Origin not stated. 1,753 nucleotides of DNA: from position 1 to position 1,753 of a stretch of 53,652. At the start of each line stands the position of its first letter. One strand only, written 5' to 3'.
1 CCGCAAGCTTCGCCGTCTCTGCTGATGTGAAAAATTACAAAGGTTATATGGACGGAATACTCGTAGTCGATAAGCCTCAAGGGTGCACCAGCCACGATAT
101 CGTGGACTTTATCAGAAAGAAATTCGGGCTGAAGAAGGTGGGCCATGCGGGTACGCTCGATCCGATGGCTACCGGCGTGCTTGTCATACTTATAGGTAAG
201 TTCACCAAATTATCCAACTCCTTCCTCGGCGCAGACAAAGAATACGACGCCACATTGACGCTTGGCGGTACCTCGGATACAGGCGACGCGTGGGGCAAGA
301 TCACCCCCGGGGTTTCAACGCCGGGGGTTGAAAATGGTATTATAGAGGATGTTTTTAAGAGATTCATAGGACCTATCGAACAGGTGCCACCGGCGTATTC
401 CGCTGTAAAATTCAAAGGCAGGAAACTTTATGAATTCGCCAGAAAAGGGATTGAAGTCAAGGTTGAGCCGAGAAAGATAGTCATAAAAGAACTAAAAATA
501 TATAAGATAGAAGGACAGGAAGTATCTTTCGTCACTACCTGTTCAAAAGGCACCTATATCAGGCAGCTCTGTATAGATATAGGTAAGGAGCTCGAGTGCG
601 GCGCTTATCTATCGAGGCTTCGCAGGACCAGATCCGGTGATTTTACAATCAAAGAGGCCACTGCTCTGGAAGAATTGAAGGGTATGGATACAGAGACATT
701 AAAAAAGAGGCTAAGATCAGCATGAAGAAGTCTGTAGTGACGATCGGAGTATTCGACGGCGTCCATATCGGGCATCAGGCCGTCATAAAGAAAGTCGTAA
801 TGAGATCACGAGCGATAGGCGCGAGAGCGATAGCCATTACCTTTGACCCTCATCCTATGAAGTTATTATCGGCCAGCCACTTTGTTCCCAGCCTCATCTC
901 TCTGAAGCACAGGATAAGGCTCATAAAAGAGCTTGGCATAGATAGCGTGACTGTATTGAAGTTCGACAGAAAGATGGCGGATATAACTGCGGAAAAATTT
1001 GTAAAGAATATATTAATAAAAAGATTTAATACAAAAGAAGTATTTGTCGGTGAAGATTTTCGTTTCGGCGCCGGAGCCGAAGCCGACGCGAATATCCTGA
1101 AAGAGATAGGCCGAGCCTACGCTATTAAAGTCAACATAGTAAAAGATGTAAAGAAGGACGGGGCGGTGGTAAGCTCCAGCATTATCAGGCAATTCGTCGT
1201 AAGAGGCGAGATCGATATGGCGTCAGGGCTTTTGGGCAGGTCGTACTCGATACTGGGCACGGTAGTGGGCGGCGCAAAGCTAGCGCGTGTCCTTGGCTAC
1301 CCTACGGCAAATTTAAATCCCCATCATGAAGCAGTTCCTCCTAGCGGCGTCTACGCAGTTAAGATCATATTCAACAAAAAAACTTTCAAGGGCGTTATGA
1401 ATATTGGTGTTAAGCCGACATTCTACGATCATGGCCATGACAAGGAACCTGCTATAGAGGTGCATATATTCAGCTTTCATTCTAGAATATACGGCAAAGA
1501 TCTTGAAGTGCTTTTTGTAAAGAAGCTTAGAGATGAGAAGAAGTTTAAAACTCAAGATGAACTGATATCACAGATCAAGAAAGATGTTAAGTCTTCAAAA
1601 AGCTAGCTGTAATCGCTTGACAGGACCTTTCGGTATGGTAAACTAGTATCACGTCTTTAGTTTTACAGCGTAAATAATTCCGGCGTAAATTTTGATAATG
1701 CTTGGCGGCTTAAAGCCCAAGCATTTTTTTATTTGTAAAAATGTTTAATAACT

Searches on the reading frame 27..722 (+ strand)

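Call 7: search_protein_families(library=pfam, proteins=[window:27-722:+], max_evalue=0.01)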
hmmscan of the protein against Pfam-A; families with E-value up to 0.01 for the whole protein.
window:27-722:+ (232 aa): 2 families
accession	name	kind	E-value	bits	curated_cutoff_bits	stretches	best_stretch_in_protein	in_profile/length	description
PF01509.24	TruB_N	-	3e-53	180.7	27.3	1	30-178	1-149/149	TruB family pseudouridylate synthase (N terminal domain)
PF16198.10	TruB_C_2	-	2.4e-11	44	29.3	1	179-225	1-54/66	tRNA pseudouridylate synthase B C-terminal domain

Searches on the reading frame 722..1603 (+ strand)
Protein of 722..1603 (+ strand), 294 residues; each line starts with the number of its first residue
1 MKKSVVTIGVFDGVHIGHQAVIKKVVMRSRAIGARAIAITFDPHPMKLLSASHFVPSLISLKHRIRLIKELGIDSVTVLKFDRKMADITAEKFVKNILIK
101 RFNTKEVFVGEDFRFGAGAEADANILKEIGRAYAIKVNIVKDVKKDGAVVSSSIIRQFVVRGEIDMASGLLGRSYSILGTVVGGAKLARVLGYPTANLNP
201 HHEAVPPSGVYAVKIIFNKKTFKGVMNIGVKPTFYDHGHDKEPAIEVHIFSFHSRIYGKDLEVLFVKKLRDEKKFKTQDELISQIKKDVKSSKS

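Call 7: search_protein_families(library=pfam, proteins=[window:722-1603:+], max_evalue=0.01)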
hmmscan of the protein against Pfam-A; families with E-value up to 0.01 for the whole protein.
window:722-1603:+ (294 aa): 4 families
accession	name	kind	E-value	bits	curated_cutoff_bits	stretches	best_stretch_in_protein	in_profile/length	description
PF06574.18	FAD_syn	-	8.4e-47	159.4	27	1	2-153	6-157/158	FAD synthetase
PF01687.23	Flavokinase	-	4.3e-39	134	19.6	1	171-293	1-121/124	Riboflavin kinase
PF01467.32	CTP_transf_like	-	3.4e-06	27.7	21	1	7-157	2-132/133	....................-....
PF08218.17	Citrate_ly_lig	-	0.0022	18.2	20.9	1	86-168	91-171/182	Citrate lyase ligase C-terminal domain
